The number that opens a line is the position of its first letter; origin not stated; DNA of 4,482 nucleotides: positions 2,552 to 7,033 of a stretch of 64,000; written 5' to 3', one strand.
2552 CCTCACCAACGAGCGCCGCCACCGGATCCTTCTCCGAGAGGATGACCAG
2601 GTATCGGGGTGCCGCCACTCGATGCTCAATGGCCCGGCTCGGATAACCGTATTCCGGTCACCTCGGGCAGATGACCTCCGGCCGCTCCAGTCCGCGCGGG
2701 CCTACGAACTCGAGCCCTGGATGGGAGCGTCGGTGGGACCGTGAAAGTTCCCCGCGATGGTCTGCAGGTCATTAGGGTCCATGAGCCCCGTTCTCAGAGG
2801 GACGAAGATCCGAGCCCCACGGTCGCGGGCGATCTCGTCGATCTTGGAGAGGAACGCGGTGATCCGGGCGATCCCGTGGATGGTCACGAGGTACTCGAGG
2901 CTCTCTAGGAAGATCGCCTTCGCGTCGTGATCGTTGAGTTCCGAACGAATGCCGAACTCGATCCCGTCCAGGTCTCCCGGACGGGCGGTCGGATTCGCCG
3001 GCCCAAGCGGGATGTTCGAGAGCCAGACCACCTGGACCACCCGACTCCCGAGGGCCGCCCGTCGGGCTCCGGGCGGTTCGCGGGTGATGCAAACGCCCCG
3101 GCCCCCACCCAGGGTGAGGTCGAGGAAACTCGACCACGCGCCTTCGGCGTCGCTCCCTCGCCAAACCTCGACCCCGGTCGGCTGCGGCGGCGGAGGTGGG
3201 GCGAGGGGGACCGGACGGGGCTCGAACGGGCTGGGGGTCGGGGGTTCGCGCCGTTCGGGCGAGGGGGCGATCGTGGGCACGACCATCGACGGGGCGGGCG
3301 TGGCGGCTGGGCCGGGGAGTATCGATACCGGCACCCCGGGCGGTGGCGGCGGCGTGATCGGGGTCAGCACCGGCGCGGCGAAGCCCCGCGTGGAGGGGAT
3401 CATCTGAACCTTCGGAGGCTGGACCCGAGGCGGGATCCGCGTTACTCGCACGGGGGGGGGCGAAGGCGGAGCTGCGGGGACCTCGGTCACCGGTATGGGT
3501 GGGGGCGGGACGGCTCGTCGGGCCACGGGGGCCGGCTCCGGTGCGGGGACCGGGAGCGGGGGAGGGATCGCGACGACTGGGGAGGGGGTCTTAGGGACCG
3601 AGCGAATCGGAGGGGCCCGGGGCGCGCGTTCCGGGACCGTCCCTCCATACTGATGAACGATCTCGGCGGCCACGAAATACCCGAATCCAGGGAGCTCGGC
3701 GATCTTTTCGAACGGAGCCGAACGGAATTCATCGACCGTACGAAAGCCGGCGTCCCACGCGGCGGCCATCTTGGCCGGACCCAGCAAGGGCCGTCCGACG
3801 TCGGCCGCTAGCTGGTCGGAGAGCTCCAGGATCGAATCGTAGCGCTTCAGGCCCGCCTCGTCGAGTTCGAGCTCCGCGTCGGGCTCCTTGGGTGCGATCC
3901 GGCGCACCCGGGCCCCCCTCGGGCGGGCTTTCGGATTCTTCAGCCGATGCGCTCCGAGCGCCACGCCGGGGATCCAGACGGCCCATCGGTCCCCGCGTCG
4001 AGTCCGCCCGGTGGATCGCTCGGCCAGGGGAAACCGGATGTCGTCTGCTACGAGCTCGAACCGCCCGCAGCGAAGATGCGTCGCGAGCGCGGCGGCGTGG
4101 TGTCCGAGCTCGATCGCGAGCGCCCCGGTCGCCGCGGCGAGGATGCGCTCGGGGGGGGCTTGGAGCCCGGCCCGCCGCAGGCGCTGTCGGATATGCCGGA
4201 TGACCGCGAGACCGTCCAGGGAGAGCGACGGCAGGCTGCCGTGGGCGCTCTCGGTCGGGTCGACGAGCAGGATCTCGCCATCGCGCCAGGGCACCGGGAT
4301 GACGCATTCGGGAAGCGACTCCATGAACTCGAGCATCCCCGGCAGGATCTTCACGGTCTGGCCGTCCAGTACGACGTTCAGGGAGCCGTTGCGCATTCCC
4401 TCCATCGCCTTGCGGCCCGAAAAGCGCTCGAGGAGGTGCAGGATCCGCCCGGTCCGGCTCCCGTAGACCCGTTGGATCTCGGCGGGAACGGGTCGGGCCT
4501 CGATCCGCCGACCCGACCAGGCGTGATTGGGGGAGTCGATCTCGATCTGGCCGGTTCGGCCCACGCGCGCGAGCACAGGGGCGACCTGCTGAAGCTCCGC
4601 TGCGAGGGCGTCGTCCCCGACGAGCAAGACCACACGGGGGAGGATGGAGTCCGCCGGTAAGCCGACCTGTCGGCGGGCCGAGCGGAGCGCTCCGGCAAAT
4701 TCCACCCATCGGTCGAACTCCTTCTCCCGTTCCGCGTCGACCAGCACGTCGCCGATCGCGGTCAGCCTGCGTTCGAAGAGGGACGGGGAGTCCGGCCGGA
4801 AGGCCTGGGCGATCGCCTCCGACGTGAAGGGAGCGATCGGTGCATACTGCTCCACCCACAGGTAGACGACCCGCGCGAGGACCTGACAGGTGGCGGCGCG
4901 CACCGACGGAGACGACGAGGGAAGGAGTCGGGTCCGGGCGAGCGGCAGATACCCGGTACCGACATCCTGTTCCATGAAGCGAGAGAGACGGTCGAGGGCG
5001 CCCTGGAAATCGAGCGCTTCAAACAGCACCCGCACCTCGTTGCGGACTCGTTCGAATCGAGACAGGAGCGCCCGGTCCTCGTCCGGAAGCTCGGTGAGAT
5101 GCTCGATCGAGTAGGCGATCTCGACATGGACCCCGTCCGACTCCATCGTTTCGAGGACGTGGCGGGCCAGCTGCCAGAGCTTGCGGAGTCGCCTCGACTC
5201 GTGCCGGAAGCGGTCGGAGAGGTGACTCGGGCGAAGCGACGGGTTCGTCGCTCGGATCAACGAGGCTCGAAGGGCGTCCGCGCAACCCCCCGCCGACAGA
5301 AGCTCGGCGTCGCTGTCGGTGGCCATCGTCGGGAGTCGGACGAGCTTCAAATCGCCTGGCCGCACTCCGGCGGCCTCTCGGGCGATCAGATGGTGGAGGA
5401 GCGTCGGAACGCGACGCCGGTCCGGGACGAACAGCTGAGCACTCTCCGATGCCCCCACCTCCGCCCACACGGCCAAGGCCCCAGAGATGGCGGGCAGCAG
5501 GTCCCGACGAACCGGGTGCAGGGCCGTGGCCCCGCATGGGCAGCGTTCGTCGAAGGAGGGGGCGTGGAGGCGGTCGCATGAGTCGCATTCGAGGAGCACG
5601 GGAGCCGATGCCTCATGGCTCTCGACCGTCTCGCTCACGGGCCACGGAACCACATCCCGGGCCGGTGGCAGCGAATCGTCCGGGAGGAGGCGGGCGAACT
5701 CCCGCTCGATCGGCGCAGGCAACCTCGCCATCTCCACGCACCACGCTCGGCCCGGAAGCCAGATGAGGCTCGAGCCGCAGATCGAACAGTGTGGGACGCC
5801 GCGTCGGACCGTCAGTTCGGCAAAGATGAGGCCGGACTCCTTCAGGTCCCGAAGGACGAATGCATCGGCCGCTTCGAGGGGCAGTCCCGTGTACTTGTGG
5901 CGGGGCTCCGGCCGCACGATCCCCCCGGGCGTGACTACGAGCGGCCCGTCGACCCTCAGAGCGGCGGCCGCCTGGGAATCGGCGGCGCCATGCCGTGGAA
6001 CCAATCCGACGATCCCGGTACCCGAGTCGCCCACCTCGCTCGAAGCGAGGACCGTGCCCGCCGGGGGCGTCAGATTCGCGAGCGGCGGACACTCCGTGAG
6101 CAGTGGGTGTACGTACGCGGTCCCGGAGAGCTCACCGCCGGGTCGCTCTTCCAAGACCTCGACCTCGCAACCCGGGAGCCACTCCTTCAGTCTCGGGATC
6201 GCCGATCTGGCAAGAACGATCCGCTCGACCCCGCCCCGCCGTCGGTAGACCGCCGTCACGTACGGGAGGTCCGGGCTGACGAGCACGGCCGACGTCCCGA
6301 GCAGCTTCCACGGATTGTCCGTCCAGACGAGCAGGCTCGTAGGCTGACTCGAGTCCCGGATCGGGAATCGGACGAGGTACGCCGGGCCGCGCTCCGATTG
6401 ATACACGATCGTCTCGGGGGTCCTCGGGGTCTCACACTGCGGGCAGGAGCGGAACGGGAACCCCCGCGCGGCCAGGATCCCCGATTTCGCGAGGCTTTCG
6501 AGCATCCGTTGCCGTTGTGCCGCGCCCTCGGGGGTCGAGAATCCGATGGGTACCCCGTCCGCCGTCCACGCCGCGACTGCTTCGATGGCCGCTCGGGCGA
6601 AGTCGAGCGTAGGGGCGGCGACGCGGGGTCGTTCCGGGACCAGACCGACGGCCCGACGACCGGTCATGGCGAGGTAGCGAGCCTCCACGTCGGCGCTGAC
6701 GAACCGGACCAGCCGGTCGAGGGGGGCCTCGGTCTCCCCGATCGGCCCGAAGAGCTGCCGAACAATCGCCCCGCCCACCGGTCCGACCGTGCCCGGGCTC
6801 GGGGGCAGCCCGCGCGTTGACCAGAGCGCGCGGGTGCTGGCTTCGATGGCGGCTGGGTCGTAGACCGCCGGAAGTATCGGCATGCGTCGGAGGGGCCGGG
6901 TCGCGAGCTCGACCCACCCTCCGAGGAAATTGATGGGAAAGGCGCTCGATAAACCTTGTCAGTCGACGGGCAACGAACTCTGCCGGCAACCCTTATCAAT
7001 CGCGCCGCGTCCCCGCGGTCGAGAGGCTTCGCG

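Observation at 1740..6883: Catalytically dead class Ia aaRS paralog fused to HhH, a Pro-rich linker and DUF835, co-oriented with a D-aminoacyl-tRNA deacylase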

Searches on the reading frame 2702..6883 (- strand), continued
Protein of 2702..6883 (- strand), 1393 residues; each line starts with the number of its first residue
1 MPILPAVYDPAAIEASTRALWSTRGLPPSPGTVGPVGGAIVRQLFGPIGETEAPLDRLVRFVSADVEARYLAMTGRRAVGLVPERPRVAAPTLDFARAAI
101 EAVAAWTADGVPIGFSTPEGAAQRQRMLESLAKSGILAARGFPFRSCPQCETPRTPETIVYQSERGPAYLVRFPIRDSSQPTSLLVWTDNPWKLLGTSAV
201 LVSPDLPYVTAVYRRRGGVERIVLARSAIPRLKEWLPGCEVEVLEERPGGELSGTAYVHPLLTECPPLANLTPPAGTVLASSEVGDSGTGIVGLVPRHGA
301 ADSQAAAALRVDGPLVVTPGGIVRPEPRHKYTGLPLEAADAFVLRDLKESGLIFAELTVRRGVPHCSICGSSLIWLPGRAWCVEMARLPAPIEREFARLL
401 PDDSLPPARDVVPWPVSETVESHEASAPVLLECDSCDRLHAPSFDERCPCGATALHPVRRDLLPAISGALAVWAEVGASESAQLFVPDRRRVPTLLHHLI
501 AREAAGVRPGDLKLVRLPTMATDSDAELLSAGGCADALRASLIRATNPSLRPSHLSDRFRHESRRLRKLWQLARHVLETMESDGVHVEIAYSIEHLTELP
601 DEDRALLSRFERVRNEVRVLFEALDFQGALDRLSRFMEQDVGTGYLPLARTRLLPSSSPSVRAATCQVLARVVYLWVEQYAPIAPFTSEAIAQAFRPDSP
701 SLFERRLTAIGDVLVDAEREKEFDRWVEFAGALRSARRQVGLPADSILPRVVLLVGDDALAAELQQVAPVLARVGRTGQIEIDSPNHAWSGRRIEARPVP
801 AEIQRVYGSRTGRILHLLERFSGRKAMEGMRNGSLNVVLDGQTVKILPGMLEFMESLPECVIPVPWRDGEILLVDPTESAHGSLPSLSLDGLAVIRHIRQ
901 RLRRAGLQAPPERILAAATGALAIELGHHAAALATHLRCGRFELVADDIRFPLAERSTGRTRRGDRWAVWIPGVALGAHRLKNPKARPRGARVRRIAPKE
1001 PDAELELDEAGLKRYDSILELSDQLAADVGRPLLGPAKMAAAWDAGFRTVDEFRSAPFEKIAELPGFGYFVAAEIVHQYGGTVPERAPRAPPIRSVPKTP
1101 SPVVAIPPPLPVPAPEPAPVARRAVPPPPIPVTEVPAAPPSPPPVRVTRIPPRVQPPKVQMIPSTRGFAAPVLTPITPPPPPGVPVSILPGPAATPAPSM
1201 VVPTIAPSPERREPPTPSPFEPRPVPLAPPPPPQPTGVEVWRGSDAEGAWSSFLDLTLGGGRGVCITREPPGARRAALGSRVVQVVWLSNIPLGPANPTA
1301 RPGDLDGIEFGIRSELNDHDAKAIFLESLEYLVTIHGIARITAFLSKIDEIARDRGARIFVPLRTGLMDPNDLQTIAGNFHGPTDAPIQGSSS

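Call 14: find_encoding_contigs(protein=P0029, flank=8000, max_places=1)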
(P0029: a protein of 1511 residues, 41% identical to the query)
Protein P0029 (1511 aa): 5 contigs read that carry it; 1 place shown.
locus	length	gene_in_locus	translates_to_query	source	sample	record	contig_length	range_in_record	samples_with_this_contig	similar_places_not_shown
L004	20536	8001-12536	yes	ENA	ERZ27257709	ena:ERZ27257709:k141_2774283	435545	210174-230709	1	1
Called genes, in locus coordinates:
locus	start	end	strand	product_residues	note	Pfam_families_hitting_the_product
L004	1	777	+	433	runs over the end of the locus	PF05193:Peptidase_M16_C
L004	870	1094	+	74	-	-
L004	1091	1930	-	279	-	PF04414:tRNA_deacylase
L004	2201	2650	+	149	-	-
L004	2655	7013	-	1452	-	-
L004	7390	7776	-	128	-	PF21485:IF5A-like_N, PF01287:eIF-5a (weak)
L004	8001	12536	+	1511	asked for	PF08264:Anticodon_1, PF14520:HHH_5 (weak), PF05763:DUF835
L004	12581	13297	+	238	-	PF13417:GST_N_3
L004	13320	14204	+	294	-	PF00339:Arrestin_N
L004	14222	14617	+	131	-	-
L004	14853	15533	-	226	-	PF04967:HTH_10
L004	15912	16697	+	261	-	-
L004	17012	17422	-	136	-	PF00903:Glyoxalase, PF22677:Ble-like_N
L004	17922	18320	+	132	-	-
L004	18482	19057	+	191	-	PF01923:Cob_adeno_trans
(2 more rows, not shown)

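Call 15: find_encoding_contigs(protein=P0083, flank=8000, max_places=1)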
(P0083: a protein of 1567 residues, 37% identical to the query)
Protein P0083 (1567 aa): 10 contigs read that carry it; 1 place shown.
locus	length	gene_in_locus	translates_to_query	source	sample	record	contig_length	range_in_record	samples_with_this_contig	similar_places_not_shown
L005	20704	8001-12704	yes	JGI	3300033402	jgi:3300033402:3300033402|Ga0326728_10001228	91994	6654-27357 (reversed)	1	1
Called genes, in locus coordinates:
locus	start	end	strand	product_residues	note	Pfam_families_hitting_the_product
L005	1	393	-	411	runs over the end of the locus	PF00528:BPD_transp_1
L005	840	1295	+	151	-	-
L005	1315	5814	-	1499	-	-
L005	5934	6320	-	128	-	PF21485:IF5A-like_N, PF08207:EFP_N (faint)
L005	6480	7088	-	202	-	-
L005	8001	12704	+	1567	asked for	PF08264:Anticodon_1, PF14520:HHH_5 (weak), PF05763:DUF835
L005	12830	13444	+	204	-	-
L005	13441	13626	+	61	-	-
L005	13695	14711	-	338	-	PF13384:HTH_23, PF13518:HTH_28 (faint), PF13551:HTH_29 (weak), PF13565:HTH_32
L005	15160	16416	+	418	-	-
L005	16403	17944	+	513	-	-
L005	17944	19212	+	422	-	-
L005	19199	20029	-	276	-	PF00583:Acetyltransf_1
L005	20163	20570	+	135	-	PF09851:SHOCT (weak)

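Call 16: find_encoding_contigs(protein=P0013, flank=8000, max_places=1)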
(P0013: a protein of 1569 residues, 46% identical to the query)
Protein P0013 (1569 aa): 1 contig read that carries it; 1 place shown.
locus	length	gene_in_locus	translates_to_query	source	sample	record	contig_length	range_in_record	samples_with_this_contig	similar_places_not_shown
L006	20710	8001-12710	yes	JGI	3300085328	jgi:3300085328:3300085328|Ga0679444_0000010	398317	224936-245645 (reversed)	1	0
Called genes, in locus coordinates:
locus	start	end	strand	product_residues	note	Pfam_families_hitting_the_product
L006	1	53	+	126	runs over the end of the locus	-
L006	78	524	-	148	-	PF00583:Acetyltransf_1, PF13508:Acetyltransf_7, PF08445:FR47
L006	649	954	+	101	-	-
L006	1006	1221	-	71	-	-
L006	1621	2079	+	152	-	-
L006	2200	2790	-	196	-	PF01712:dNK, PF02223:Thymidylate_kin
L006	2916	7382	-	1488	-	-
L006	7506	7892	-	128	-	PF21485:IF5A-like_N, PF01287:eIF-5a (weak)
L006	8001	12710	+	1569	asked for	PF08264:Anticodon_1, PF05763:DUF835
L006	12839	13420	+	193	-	PF07681:DoxX (weak)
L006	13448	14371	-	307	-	PF00753:Lactamase_B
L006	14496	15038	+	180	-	PF08002:DUF1697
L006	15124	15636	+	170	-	PF10604:Polyketide_cyc2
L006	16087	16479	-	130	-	PF00903:Glyoxalase (weak), PF22677:Ble-like_N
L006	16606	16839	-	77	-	-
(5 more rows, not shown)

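Call 17: find_encoding_contigs(protein=P0025, flank=8000, max_places=1)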
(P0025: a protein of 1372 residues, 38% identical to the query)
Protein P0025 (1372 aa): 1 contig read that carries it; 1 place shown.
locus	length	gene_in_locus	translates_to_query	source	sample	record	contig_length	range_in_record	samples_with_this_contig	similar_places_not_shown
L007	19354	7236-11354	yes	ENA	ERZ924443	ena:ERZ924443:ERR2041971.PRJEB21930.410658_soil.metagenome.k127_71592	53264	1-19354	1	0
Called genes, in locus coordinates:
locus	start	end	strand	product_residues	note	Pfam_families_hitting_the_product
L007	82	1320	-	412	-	PF03116:NQR2_RnfD_RnfE (weak)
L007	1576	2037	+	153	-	-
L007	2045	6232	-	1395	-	-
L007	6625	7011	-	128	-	PF21485:IF5A-like_N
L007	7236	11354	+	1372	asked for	PF08264:Anticodon_1, PF05763:DUF835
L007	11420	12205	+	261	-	PF00583:Acetyltransf_1, PF13508:Acetyltransf_7 (weak)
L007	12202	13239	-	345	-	PF13248:Zn_ribbon_3 (faint)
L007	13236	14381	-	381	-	-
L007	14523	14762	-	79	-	-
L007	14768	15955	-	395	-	-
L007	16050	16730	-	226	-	PF01209:Ubie_methyltran, PF13489:Methyltransf_23, PF13847:Methyltransf_31, PF08241:Methyltransf_11, PF08242:Methyltransf_12 (weak), PF13649:Methyltransf_25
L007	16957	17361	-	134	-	-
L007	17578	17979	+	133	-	-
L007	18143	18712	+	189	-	PF01923:Cob_adeno_trans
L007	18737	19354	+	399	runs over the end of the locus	PF01926:MMR_HSR1, PF02421:FeoB_N (weak), PF08438:YGR210-like_G4, PF02824:TGS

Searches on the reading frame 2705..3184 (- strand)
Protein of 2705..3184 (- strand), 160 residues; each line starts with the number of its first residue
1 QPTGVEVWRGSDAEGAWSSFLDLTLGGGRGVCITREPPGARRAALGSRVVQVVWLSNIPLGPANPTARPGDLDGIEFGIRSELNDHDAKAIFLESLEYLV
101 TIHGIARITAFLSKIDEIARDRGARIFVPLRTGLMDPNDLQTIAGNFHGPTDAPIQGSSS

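Call 35: search_solved_structures(query=A2, max_evalue=10, show_alignments=2)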
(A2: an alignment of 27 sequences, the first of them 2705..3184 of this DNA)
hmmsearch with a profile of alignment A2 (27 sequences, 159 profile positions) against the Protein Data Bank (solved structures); distinct sequences matched with E-value up to 10: 2.
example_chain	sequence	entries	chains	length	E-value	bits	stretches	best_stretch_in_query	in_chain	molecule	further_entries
2qv0_A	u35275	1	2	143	0.79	12.7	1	85-126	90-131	Protein mrkE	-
2k6l_A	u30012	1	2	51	0.9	12.5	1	14-58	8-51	Putative uncharacterized protein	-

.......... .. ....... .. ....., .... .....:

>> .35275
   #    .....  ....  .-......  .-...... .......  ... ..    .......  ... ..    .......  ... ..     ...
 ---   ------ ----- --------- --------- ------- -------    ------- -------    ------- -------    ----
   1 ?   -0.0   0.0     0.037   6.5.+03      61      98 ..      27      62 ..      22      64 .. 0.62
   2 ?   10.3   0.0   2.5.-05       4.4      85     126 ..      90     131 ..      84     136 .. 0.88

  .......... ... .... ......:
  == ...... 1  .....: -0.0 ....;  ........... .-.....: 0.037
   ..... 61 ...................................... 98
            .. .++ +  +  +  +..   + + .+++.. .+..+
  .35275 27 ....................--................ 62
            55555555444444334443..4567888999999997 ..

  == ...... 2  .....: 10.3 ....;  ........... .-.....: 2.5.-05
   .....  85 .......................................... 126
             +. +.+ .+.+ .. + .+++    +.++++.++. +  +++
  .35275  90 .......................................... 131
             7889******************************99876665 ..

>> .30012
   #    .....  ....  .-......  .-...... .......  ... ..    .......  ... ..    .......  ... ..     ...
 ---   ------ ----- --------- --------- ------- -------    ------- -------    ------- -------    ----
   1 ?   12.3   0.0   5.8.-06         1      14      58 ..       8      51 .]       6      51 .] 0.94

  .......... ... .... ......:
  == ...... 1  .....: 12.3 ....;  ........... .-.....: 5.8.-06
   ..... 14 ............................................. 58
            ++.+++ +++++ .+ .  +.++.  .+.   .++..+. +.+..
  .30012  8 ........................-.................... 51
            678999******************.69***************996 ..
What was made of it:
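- Tried and rejected: Sequence search of DUF835 against PDB: nothing significant (call 35).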

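Call 47: predict_structure(alignment_id=A2)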
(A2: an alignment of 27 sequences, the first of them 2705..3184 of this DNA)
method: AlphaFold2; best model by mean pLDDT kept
length: 160 residues; sequences in the alignment: 27
mean_pLDDT: 93.8   pTM: 0.88
mean pLDDT of the five models: 93.8, 93.6, 93.4, 92.9, 92.8
residues with pLDDT >= 90: 144; 70-90: 7; 50-70: 6; < 50: 3
segments of 3 or more residues with pLDDT < 50: none
pLDDT, mean of each block of 10 residues (from residue 1): 93 96 94 96 96 97 96 98 98 98 98 98 98 96 93 56
secondary structure, 60 per line:
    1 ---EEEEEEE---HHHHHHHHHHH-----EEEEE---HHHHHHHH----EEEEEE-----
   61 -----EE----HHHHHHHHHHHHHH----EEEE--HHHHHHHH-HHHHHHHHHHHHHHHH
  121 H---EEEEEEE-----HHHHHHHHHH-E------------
elements in order: E4-10 H14-24 E30-34 H38-45 E50-55 H72-85 E90-93 H96-103 H105-121 E125-131 H137-146

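Call 63: find_homologous_proteins(query=A2, max_evalue=0.001)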
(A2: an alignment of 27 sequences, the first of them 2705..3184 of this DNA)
Query A2 (27 sequences) (160 aa, profile of the alignment): 5 proteins with E <= 0.001 among 8000 candidates.
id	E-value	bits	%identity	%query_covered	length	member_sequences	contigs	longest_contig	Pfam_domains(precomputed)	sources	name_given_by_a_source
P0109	2.8e-57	211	42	89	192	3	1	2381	PF05763.19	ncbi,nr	ncbi:MAG: DUF835 domain-containing protein, partial [Thermoplasmata archaeon]|nr:DUF835 domain-conta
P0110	2.0e-52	195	42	86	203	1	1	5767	PF05763.19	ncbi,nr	ncbi:MAG TPA: DUF835 domain-containing protein [Thermoplasmata archaeon]|nr:DUF835 domain-containing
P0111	8.9e-52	193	34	92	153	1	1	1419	PF05763.19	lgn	-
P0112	7.6e-51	190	43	91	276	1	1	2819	PF05763.19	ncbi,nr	ncbi:MAG: DUF835 domain-containing protein, partial [Thermoplasmata archaeon]|nr:DUF835 domain-conta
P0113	3.1e-39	152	85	81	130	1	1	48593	PF05763.19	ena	-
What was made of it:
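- Tried and rejected: Profile search with the DUF835 alignment in the word-indexed protein database: unproductive, with only 5 fragments returned (call 63).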

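Call 66: search_protein_families(library=pfam, alignment_id=A2, max_evalue=1)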
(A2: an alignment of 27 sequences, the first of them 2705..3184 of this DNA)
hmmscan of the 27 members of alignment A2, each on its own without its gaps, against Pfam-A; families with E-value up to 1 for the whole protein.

A. member 1, window:2705-3184:- (160 aa): 1 family
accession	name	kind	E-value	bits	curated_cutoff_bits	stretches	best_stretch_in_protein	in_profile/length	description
PF05763.18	DUF835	-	3.4e-12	46.8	33.1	1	22-144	14-133/136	Protein of unknown function (DUF835)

B. families by the number of members that match (of 27 scanned): 12 families
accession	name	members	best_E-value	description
PF05763.18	DUF835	27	1.8e-20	Protein of unknown function (DUF835)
PF24336.1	DUF7504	6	0.0015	Family of unknown function (DUF7504)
PF17345.7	DUF5375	2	0.02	Family of unknown function (DUF5375)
PF15080.11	DUF4547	1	0.023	Domain of unknown function (DUF4547)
PF13840.12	ACT_7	1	0.052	ACT domain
PF18786.7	Importin_rep_2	1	0.062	Importin 13 repeat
PF24986.1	PRC_RimM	1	0.076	RimM PRC barrel domain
PF11113.13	Phage_head_chap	1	0.082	Head assembly gene product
PF19956.5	EAD2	1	0.084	Effector-associated domain 2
PF13401.12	AAA_22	1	0.13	AAA domain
PF07728.20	AAA_5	1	0.14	AAA domain (dynein-related subfamily)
PF02421.24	FeoB_N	1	0.16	Ferrous iron transport protein B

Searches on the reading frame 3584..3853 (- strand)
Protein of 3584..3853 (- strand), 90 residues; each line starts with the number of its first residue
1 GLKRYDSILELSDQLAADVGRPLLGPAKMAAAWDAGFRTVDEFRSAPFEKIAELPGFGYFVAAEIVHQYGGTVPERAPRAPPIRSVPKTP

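Call 41: search_protein_families(library=pfam, proteins=[window:3584-3853:-], max_evalue=10)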
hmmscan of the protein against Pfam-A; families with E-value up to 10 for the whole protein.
window:3584-3853:- (90 aa): 2 families
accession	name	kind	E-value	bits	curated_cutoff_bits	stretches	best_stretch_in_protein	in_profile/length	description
PF14520.12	HHH_5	-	4.3e-05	24.4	27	1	24-65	10-51/57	Helix-hairpin-helix domain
PF12826.13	HHH_2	-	0.024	15.3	27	1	30-66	16-52/64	Helix-hairpin-helix motif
